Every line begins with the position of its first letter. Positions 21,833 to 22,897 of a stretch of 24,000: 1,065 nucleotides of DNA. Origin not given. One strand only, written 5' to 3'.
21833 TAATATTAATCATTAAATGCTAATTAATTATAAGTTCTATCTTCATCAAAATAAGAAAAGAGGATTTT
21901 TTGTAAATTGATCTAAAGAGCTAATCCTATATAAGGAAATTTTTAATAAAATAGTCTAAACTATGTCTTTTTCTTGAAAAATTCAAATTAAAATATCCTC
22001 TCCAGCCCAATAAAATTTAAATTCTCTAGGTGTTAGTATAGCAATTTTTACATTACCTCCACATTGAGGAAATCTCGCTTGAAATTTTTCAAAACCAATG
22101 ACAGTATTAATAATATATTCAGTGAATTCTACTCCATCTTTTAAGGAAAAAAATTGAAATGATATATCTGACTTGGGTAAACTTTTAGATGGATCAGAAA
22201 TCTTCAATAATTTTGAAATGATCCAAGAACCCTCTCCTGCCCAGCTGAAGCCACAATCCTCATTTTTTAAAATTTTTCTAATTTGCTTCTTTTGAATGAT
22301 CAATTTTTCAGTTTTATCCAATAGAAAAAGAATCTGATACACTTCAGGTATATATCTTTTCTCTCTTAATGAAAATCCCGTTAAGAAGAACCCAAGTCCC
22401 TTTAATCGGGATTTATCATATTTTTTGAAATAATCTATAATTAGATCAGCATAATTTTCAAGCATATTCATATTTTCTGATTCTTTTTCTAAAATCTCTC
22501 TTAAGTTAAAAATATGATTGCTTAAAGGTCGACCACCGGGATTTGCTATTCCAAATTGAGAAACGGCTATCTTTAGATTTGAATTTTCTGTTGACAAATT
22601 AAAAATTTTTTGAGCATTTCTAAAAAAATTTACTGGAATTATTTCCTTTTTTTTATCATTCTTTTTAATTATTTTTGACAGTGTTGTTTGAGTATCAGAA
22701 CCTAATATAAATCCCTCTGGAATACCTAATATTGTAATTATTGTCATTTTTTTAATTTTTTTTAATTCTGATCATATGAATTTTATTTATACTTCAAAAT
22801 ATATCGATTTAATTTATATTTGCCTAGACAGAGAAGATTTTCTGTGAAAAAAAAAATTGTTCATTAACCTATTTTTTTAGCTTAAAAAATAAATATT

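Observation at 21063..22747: Co-oriented pair: Thr1 proteasome/HslV-like hydrolase plus a compact single-chain double-HEPN protein, a candidate undescribed protease-RNase conflict system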

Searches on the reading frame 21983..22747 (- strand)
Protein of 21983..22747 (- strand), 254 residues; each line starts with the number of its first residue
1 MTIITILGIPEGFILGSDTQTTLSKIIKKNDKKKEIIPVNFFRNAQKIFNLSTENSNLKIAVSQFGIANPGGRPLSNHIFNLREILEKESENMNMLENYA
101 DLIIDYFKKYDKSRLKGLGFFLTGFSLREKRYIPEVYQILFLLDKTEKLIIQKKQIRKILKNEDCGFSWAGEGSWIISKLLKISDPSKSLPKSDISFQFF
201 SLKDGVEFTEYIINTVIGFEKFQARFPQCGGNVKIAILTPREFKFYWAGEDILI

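Call 4: search_protein_families(library=pfam, proteins=[window:21983-22747:-], max_evalue=1)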
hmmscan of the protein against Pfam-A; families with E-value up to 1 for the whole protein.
window:21983-22747:- (254 aa): 1 family
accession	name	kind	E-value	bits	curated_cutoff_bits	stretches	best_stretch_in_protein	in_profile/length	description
PF22384.1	PBP2_Ca3427_like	-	0.0046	17.8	27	1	152-211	8-67/95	Ca3427-like PBP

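Call 5: search_protein_families(library=padloc, proteins=[window:21983-22747:-], max_evalue=1)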
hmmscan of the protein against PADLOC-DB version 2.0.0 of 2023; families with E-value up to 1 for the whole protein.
window:21983-22747:- (254 aa): 0 families

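Call 8: find_homologous_proteins(query=window:21983-22747:-, max_evalue=0.001)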
Query window:21983-22747:- (254 aa): 28 proteins with E <= 0.001 among 740 candidates.
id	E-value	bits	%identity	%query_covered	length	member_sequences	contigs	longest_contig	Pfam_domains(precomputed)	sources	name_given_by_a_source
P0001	3.9e-163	559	100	100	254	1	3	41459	-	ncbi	ncbi:MAG: hypothetical protein ACQERB_05695 [Promethearchaeati archaeon]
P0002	3.4e-84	300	54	100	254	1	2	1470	-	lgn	-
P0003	1.8e-82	295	54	100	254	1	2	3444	-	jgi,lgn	-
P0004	2.2e-79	285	55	95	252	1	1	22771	-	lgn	-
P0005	2.8e-76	274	50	96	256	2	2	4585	-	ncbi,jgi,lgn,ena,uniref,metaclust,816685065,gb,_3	ncbi:hypothetical protein LCGC14_1402170 [marine sediment metagenome]|uniref:Uncharacterized protein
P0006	1.9e-74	268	51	96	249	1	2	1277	-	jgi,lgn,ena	-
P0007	7.2e-73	263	52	100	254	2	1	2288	-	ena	-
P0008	7.3e-72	260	50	100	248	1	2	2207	-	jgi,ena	-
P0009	1.9e-71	259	51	100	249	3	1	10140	-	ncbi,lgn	-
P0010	2.4e-71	258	49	100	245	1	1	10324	-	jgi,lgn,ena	-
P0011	3.2e-71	258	50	100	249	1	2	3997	-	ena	-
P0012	5.5e-71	257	50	100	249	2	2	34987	-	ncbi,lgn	-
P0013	2.5e-70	255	51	100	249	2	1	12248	-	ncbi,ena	-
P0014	1.0e-69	253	51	96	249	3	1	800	-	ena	-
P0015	1.6e-69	252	50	100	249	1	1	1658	-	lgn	-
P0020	5.9e-66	241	48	100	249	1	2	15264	-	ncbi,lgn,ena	-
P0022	3.3e-62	228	47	96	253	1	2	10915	-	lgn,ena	-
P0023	5.7e-62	228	48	100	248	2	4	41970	-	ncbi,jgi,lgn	-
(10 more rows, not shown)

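Call 16: find_encoding_contigs(protein=P0023, flank=6000, max_places=3)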
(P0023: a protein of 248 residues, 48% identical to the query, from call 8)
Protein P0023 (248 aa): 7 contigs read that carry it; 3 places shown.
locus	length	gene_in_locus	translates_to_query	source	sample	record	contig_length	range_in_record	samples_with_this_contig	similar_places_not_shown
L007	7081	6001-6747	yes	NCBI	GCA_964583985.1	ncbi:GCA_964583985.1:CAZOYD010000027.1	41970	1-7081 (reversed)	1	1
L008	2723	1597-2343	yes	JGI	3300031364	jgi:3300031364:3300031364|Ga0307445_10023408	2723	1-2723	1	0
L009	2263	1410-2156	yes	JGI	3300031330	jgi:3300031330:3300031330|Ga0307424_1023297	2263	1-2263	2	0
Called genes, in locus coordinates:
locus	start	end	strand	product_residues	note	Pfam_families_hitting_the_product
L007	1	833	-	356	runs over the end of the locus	PF00382:TFIIB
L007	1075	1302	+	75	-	-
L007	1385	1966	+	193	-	-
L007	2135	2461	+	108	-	-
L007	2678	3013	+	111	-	-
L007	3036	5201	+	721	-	PF00515:TPR_1 (weak)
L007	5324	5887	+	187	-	PF03259:Robl_LC7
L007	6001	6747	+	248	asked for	-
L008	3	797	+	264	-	?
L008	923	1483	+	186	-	PF03259:Robl_LC7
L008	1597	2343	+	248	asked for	-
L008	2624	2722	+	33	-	?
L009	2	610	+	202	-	?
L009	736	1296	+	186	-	PF03259:Robl_LC7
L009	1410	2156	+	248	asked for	-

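Call 17: find_encoding_contigs(protein=P0012, flank=6000, max_places=3)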
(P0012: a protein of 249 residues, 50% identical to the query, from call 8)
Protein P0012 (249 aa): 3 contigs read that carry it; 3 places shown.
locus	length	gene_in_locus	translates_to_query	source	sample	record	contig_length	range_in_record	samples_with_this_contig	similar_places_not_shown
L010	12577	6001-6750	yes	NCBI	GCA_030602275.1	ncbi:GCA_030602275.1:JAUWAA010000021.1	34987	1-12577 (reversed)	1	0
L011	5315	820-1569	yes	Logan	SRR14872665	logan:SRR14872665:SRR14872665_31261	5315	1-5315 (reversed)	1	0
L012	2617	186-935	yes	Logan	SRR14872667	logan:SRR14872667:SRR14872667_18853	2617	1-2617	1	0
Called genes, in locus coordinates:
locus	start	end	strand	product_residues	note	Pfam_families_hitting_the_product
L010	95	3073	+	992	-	PF02384:N6_Mtase (weak), PF07669:Eco57I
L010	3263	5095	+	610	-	PF01580:FtsK_SpoIIIE, PF01935:DUF87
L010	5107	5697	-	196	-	-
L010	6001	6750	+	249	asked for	-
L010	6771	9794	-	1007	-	PF00515:TPR_1 (faint), PF07719:TPR_2 (faint), PF12569:NatA_aux_su (faint), PF12895:ANAPC3 (faint), PF13181:TPR_8 (faint), PF13428:TPR_14 (faint), PF13432:TPR_16 (faint), PF14559:TPR_19 (faint), +6 more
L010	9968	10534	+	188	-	PF11977:RNase_Zc3h12a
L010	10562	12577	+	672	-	?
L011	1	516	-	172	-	?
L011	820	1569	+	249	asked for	-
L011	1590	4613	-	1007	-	PF00515:TPR_1 (faint), PF07719:TPR_2 (faint), PF12569:NatA_aux_su (faint), PF12895:ANAPC3 (faint), PF13181:TPR_8 (faint), PF13428:TPR_14 (faint), PF13432:TPR_16 (faint), PF14559:TPR_19 (faint), +6 more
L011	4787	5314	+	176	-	?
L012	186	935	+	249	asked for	-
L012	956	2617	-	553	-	?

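Call 24: predict_structure(alignment_id=A1)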
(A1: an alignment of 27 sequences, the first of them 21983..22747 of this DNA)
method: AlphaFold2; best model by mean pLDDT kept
length: 254 residues; sequences in the alignment: 27
mean_pLDDT: 87.6   pTM: 0.86
mean pLDDT of the five models: 87.6, 86.5, 80.9, 78.2, 78.1
residues with pLDDT >= 90: 136; 70-90: 104; 50-70: 14; < 50: 0
segments of 3 or more residues with pLDDT < 50: none
pLDDT, mean of each block of 10 residues (from residue 1): 91 94 75 72 86 86 88 87 89 89 95 90 93 95 92 96 93 88 77 84 94 92 78 93 84 58
secondary structure, 60 per line:
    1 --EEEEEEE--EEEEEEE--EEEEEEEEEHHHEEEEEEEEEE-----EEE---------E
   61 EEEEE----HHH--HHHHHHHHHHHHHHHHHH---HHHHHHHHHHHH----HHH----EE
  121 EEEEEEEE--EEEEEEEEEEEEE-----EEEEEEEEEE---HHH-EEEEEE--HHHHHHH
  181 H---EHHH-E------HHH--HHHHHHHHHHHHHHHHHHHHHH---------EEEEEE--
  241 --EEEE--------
elements in order: E3-9 E12-18 E21-29 E33-42 E48-50 E60-65 H75-92 H96-107 E119-128 E131-143 E149-158 E166-171 H174-181 H202-223 E233-238 E243-246

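Call 26: search_solved_structures(query=A1, max_evalue=10, show_alignments=2)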
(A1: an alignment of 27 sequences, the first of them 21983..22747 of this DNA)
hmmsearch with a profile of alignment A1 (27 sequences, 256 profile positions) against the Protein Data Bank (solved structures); distinct sequences matched with E-value up to 10: 0.

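Call 28: fold_search(model_id=the predicted structure, library=pdb)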
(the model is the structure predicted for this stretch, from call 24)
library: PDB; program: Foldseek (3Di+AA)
matches with E <= 10: 915; with E <= 0.001: 200
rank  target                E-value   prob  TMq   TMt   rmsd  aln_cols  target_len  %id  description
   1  4r3o_I                1.2e-07  1.00  0.55  0.62   6.7       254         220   12  Human Constitutive 20S Proteasome (released 2015-01-28)
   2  3unf_H                1.6e-07  1.00  0.54  0.61   7.8       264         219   14  Mouse 20S immunoproteasome in complex with PR-957 (released 2012-02-29)
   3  7awe_I                1.9e-07  1.00  0.55  0.62  10.0       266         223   13  HUMAN IMMUNOPROTEASOME 20S PARTICLE IN COMPLEX WITH [(1R)-2-(1-benzofuran-3-yl)-1-{[(1S,2R,4R)-7-oxabicyclo[2.2.1]hept (released 2021-06-09)
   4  6htb_H                2.0e-07  1.00  0.50  0.57   8.5       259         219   13  Yeast 20S proteasome with human beta2c (S171G) (released 2019-01-30)
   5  6tu3_I                3.2e-07  1.00  0.58  0.72   5.5       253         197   12  Rat 20S proteasome (released 2020-05-13)
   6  6tu3_K                4.0e-07  1.00  0.49  0.61   7.1       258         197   12  Rat 20S proteasome (released 2020-05-13)
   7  8u7u_K                5.6e-07  1.00  0.53  0.66   6.5       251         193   13  Proteasome 20S Core Particle from Beta 3 D205 deletion (released 2024-04-17)
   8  8w2f_M                6.2e-07  1.00  0.45  0.53   7.8       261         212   15  Plasmodium falciparum 20S proteasome bound to an inhibitor (released 2024-07-31)
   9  9gbk_Y                8.2e-07  1.00  0.53  0.67   6.9       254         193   12  Blm10-20S proteasome complex from pre1-1 (released 2024-09-11)
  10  6td5_L                8.7e-07  1.00  0.54  0.67   6.7       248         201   11  Leishmania tarentolae proteasome 20S subunit complexed with LXE408 and bortezomib (released 2020-08-26)
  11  8oix_H                9.7e-07  1.00  0.53  0.65   6.9       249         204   14  CryoEM structure of 20S Trichomonas vaginalis proteasome in complex with proteasome inhibitor Salinosporamid A (released 2024-04-10)
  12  4eu2_K                9.7e-07  1.00  0.53  0.66   6.7       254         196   14  Crystal structure of 20s proteasome with novel inhibitor K-7174 (released 2013-05-01)
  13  8fz5_K                9.7e-07  1.00  0.47  0.58   7.6       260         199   12  The PI31-free Bovine 20S proteasome (released 2023-07-05)
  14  1ryp_K                1.1e-06  1.00  0.54  0.67   6.7       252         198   13  CRYSTAL STRUCTURE OF THE 20S PROTEASOME FROM YEAST AT 2.4 ANGSTROMS RESOLUTION (released 1998-04-15)
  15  4g4s_K                1.1e-06  1.00  0.50  0.62   7.1       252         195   13  Structure of Proteasome-Pba1-Pba2 Complex (released 2012-09-05)
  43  5nyw_O                5.4e-06  1.00  0.49  0.54   5.8       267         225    8  Anbu (ancestral beta-subunit) from Yersinia bercovieri (released 2017-05-24)
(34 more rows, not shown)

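Call 29: find_encoding_contigs(protein=P0004, flank=6000, max_places=2)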
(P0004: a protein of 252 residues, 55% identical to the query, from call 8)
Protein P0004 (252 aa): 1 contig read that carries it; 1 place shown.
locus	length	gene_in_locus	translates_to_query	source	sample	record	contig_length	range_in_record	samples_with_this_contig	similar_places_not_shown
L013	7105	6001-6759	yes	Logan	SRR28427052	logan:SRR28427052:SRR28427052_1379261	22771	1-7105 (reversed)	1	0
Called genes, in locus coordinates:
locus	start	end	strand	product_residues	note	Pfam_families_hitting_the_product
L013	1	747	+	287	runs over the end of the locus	-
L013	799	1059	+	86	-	-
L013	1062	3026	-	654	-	PF13639:zf-RING_2 (weak)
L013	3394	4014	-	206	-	PF00227:Proteasome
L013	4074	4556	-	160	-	-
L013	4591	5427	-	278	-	-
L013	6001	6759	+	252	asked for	-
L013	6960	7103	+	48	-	?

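Call 30: search_protein_families(library=ncbifam, proteins=[window:21983-22747:-], max_evalue=1)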
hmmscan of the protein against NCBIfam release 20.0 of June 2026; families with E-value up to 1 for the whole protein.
window:21983-22747:- (254 aa): 0 families

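Call 35: find_related_loci(query=A1, collection=genome_contigs, flank=6000)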
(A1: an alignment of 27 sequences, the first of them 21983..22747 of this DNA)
Query A1 (254 aa) in genome_contigs; peptide patterns used: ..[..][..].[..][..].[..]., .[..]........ (x = any residue, [..] = any of these).
81 stretches matched a pattern; 2 encode a relative of the query (tblastn E <= 1e-3); 2 distinct loci.
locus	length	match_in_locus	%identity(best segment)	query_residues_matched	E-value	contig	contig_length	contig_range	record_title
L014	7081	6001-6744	48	1-254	2e-70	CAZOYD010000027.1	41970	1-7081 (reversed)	MAG TPA_asm: uncultured archaeon isolate binchicken_co163_167 genome assembly, contig: NODE_1180_length_41970_cov_21.755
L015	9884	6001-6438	42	7-158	1e-31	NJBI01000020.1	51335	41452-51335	MAG: Promethearchaeota archaeon Loki_b31 397, whole genome shotgun sequence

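Call 55: search_protein_representatives(alignment_id=A1)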
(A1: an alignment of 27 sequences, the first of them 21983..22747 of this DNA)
Query: 27 sequences, 256 profile positions. Proteins with E-value up to 0.001 (for the whole library): 753; up to 1e-10: 140; up to 1e-30: 4. The best 150 are listed.
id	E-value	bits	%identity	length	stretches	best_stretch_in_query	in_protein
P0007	1.3e-115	401.8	-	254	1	1-256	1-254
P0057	3.5e-79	282.4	-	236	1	1-256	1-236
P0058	1.2e-74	267.5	-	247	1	1-251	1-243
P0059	4.1e-34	134.7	-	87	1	170-249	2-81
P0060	8.9e-24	100.8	-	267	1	1-250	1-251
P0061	3.4e-20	89.1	-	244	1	1-250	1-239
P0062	5.8e-20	88.3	-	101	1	92-188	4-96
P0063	2.9e-19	86.0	-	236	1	1-241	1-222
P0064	6.9e-19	84.8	-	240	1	1-250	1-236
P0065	1.6e-18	83.6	-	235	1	1-243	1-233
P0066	2.5e-18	83.0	-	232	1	1-251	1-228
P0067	3.5e-18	82.5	-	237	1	1-251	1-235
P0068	1.7e-17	80.2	-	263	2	1-100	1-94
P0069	2.3e-17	79.8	-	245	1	1-251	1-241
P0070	3.1e-17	79.4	-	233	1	1-251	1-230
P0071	5.9e-17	78.5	-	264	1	1-251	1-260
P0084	5.1e-16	75.4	-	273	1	1-250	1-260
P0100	3.1e-15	72.8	-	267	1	1-250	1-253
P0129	1.9e-13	67.0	-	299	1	1-243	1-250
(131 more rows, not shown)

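Call 56: search_protein_families(library=pfam, proteins=[P0057, P0058, P0060, P0061, P0063, P0064, P0071, P0084, P0100, P0129], max_evalue=0.1)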
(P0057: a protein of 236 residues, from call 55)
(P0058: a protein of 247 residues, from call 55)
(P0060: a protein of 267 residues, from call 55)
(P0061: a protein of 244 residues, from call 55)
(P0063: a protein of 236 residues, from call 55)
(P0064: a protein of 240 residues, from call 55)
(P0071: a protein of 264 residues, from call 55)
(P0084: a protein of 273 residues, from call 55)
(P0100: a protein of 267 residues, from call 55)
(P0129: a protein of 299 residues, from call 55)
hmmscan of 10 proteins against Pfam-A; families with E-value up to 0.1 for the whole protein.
P0057 (236 aa): 0 families

P0058 (247 aa): 0 families

P0060 (267 aa): 0 families

P0061 (244 aa): 0 families

P0063 (236 aa): 0 families

P0064 (240 aa): 0 families

P0071 (264 aa): 1 family
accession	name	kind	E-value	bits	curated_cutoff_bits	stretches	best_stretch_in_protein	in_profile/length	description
PF00227.31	Proteasome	-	0.013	15.6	22.4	0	180-229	124-176/189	Proteasome subunit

P0084 (273 aa): 1 family
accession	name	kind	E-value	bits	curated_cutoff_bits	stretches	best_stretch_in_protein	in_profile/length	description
PF00227.31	Proteasome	-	0.036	14.2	22.4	0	6-31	9-34/189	Proteasome subunit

P0100 (267 aa): 0 families

P0129 (299 aa): 0 families

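Call 57: list_cluster_members(proteins=[P0057, P0058, P0060, P0061, P0063, P0064, P0065, P0066, P0067, P0069])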
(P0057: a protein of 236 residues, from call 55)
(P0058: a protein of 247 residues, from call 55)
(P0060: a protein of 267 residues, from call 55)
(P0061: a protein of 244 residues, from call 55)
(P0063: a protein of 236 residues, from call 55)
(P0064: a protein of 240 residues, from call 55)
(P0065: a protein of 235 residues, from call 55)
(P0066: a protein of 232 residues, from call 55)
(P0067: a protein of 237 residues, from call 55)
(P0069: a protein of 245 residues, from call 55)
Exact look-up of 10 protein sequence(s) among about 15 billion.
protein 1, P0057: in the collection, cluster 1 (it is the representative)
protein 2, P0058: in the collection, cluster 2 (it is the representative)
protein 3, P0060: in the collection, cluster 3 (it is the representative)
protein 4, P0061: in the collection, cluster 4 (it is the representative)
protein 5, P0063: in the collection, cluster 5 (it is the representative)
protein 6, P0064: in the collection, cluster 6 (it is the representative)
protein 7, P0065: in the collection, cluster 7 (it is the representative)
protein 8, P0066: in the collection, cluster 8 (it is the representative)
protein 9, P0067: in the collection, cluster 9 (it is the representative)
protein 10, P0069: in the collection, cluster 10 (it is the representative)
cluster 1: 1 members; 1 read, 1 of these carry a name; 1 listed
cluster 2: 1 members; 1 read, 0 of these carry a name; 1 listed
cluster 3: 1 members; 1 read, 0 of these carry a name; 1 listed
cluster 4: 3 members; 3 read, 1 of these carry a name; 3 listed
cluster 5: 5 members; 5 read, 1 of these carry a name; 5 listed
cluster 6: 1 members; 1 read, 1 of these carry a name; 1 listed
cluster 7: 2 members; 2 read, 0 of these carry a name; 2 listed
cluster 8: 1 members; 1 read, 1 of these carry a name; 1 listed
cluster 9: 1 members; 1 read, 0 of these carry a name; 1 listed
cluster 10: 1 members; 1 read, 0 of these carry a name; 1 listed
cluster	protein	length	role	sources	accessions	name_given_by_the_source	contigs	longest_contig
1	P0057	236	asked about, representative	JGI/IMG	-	hypothetical protein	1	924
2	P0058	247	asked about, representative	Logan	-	-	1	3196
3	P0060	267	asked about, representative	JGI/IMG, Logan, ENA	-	-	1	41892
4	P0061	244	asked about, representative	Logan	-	-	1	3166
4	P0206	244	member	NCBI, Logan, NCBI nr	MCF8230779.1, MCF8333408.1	MAG: hypothetical protein K9J27_01220 [Bacteroidales bacterium] | hypothetical protein [Bacteroidales bacterium]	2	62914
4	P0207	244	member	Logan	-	-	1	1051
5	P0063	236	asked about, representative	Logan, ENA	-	-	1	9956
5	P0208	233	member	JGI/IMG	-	hypothetical protein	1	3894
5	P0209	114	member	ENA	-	-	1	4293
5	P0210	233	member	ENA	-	-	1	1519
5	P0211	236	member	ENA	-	-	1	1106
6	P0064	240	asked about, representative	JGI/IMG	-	hypothetical protein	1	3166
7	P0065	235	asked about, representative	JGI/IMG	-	-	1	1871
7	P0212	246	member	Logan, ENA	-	-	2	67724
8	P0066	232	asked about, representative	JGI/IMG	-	hypothetical protein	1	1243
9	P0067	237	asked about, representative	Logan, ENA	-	-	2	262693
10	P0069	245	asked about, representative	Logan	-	-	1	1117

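Call 62: search_protein_families(library=phrogs, proteins=[window:21983-22747:-], max_evalue=0.01)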
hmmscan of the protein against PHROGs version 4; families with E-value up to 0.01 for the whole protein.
window:21983-22747:- (254 aa): 0 families

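Call 64: find_encoding_contigs(protein=P0020, flank=5000, max_places=2)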
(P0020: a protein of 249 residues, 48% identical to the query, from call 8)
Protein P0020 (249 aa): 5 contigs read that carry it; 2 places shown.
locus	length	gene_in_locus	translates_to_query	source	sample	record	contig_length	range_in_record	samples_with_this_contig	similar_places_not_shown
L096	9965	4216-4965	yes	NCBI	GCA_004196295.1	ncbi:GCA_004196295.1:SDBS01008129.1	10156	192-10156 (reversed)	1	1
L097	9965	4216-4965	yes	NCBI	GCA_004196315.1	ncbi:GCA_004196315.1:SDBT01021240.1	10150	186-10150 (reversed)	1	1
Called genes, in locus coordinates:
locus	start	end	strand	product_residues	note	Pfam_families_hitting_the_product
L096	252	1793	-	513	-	PF00071:Ras (weak), PF00626:Gelsolin (faint)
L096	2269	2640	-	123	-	-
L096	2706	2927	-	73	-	-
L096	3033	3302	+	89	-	-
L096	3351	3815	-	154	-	-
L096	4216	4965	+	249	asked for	-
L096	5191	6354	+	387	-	PF14022:DUF4238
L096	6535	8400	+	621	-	PF02463:SMC_N (weak), PF13175:AAA_15, PF13304:AAA_21, PF04326:SLFN_AlbA_2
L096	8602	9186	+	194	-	-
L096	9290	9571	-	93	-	-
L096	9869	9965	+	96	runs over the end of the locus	?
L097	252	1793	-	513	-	PF00071:Ras (weak), PF00626:Gelsolin (faint)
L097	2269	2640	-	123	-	-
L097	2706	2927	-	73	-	-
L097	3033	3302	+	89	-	-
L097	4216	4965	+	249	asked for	-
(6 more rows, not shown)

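Call 65: find_encoding_contigs(protein=P0022, flank=5000, max_places=2)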
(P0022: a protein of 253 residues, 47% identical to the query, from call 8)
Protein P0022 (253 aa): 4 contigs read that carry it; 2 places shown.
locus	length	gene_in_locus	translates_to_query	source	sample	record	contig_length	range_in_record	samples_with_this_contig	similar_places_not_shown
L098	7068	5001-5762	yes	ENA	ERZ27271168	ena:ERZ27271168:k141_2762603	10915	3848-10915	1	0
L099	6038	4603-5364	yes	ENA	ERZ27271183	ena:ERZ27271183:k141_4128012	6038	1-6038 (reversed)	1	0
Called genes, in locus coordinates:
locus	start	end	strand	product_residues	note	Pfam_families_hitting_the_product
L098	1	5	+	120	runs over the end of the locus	-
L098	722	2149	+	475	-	PF23211:LRR_LRWD1 (faint), PF23286:LRR_13 (faint), PF23598:LRR_14, PF12799:LRR_4 (faint), PF13855:LRR_8, PF23598:LRR_14, PF13855:LRR_8, PF23598:LRR_14, +2 more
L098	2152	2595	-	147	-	-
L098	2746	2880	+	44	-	-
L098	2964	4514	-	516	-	-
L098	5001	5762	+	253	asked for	-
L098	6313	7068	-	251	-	?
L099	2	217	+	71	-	?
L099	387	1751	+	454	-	PF23211:LRR_LRWD1 (faint), PF23286:LRR_13 (faint), PF12799:LRR_4 (faint), PF23598:LRR_14, PF13855:LRR_8, PF23598:LRR_14, PF13855:LRR_8, PF23598:LRR_14, +2 more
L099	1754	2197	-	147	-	-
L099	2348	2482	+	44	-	-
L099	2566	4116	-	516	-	-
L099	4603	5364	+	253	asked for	-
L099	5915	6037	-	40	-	?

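Call 66: find_encoding_contigs(protein=P0010, flank=5000, max_places=2)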
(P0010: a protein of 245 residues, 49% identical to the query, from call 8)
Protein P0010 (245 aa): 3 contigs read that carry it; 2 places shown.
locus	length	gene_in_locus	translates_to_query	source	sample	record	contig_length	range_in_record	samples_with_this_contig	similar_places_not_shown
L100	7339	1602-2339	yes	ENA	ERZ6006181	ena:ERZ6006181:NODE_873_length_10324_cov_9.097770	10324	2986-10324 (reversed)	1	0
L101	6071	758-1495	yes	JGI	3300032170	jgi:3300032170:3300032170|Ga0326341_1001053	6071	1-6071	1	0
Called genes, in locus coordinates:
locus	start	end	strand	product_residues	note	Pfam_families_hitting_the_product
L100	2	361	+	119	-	?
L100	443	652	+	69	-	-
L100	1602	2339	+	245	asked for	-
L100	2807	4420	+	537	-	-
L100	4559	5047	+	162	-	-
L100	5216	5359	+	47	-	-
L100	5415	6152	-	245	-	-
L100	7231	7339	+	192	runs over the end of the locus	-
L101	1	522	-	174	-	?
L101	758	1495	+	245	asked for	-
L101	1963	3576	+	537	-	-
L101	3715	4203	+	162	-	-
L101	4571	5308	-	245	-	-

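Call 79: find_related_loci(query=A1, collection=viral_contigs, flank=5000)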
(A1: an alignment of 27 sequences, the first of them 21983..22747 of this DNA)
Query A1 (254 aa) in viral_contigs; peptide patterns used: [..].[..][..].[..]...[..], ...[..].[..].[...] (x = any residue, [..] = any of these).
51 stretches matched a pattern, but none encodes a relative of the query by tblastn (E <= 1e-3).

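Call 94: search_dna_similar(query=P0061, collection=phages, mode=protein, max_evalue=0.001, max_rows=10)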
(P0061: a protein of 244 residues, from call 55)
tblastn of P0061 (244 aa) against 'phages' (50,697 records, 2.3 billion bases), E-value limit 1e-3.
No match.
